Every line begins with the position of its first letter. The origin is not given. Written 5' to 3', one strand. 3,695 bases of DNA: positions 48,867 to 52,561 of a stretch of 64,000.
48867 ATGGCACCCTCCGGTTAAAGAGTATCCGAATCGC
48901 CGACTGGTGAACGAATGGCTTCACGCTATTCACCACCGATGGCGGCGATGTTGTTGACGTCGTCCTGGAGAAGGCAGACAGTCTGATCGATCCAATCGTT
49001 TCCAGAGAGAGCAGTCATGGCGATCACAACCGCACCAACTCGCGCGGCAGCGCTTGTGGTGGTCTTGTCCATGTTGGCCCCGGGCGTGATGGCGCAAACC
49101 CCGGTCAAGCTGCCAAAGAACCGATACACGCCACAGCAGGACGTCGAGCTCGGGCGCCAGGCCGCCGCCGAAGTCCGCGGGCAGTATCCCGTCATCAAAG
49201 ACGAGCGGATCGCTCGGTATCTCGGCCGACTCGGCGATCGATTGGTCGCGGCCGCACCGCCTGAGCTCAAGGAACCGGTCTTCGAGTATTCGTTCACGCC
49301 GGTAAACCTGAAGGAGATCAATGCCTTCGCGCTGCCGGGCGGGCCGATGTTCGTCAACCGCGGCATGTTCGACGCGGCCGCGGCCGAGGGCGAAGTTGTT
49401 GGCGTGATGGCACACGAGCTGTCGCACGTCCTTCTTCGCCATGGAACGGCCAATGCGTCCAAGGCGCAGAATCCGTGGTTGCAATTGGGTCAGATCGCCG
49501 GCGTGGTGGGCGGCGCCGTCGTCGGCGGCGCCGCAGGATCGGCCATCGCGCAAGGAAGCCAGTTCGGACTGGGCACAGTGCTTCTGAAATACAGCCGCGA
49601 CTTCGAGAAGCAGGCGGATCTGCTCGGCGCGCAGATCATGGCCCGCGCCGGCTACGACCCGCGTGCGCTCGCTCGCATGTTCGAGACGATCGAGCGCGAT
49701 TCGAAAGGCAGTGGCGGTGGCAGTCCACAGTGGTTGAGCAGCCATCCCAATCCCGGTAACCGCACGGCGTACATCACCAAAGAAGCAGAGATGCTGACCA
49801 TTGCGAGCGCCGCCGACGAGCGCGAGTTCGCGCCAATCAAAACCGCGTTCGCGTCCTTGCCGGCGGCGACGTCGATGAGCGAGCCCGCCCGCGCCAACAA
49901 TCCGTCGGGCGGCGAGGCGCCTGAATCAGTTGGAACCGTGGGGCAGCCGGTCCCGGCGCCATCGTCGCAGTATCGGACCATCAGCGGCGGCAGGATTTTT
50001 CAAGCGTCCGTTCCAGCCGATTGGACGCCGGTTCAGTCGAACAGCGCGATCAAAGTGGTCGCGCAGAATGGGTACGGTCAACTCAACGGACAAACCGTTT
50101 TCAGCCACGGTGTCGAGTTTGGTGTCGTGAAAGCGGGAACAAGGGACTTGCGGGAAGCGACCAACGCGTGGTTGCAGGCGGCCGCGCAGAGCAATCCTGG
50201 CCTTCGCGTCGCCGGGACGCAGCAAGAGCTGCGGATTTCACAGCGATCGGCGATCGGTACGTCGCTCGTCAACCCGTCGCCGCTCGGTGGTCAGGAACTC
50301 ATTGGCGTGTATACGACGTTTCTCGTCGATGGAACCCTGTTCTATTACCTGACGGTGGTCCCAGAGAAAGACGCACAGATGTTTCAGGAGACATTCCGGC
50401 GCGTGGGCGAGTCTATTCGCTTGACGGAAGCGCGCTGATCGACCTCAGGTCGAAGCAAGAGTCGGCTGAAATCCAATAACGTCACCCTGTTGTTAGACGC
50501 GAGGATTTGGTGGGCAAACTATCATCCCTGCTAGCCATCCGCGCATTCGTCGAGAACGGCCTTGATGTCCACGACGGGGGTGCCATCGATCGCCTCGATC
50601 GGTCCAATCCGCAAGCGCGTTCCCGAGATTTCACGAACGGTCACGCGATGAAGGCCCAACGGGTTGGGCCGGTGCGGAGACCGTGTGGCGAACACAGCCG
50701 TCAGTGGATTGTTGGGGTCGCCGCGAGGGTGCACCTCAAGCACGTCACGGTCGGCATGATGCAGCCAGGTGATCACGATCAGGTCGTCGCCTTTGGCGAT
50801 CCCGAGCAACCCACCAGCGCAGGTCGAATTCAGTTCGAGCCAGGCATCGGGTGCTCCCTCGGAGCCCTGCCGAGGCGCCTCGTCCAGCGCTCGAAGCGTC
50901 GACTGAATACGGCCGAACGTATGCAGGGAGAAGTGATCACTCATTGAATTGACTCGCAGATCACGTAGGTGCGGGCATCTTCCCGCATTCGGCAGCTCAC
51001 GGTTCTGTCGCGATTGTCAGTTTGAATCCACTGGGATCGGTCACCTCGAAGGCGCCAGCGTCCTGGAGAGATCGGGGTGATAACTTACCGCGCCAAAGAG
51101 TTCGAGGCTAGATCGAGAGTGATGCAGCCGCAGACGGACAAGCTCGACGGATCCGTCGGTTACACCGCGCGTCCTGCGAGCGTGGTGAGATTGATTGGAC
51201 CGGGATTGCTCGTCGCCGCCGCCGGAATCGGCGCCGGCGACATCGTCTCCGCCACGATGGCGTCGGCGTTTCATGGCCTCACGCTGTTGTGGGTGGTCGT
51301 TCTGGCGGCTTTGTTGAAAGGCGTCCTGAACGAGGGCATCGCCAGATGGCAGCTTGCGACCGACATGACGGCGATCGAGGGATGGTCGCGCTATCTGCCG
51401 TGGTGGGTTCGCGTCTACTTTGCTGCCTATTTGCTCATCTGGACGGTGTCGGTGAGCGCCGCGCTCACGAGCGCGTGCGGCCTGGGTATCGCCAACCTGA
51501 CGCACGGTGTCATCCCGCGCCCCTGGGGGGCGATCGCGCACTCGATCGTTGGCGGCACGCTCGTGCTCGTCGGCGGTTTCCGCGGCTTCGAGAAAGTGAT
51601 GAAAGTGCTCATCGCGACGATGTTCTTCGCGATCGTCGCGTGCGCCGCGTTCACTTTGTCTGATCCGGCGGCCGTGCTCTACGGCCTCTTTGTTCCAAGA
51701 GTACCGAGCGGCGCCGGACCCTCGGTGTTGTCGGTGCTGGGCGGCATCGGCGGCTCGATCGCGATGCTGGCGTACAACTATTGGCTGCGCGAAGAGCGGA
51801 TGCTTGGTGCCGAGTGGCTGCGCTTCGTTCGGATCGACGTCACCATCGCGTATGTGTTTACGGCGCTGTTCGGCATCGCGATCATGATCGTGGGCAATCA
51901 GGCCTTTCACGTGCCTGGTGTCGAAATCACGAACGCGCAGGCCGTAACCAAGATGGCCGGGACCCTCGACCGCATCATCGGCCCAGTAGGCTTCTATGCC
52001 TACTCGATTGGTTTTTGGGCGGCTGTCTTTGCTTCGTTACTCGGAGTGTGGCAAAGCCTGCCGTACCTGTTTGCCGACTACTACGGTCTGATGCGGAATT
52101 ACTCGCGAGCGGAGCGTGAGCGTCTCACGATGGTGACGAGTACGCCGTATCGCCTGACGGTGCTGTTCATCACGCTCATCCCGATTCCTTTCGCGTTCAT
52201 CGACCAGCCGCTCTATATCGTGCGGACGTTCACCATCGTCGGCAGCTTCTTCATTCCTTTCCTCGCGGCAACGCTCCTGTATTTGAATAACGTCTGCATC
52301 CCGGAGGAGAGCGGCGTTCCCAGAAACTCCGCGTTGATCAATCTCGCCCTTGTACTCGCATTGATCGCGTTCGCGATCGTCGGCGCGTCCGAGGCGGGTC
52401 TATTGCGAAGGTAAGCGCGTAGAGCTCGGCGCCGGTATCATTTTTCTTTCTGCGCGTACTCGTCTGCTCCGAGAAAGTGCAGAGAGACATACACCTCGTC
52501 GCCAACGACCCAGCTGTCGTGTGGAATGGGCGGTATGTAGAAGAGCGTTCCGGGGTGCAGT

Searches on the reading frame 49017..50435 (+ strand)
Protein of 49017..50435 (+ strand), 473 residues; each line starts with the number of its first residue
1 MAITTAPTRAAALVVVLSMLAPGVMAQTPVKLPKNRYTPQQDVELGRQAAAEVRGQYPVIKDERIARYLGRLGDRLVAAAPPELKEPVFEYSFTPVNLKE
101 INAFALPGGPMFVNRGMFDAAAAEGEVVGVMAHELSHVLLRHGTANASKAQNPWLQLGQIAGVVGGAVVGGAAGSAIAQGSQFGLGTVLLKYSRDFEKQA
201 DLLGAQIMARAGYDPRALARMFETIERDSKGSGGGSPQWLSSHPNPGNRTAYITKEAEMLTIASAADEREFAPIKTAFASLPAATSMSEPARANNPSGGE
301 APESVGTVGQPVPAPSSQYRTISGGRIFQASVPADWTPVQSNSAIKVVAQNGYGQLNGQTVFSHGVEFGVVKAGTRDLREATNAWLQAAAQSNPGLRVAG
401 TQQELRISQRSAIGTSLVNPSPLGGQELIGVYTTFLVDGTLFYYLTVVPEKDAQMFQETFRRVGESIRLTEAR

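Call 63: search_protein_families(library=pfam, proteins=[window:49017-50435:+], max_evalue=0.001)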
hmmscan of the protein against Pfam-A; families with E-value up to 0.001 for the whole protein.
window:49017-50435:+ (473 aa): 1 family
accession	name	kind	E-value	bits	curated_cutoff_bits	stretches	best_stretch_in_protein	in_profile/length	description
PF01435.24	Peptidase_M48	-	2.1e-28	99.9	20.3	1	69-255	7-184/186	Peptidase family M48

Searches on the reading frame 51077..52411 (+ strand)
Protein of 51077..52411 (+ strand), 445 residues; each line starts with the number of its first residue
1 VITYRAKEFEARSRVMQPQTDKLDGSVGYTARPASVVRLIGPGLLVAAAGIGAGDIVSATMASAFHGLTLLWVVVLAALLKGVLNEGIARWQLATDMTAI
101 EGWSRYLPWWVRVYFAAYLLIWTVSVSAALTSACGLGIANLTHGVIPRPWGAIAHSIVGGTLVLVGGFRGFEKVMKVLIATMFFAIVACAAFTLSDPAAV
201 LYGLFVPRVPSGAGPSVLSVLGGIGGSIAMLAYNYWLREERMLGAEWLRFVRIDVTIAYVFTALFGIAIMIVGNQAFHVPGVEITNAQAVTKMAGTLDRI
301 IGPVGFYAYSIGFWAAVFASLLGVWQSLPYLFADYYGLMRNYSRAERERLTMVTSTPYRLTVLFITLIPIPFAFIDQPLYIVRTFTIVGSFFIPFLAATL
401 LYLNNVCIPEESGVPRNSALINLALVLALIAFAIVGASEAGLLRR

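Call 63: search_protein_families(library=pfam, proteins=[window:51077-52411:+], max_evalue=0.001)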
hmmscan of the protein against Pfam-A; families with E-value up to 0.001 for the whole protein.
window:51077-52411:+ (445 aa): 1 family
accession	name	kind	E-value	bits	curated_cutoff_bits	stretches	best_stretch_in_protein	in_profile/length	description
PF01566.24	Nramp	-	4e-28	98.9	29.8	1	63-404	8-344/357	Natural resistance-associated macrophage protein-like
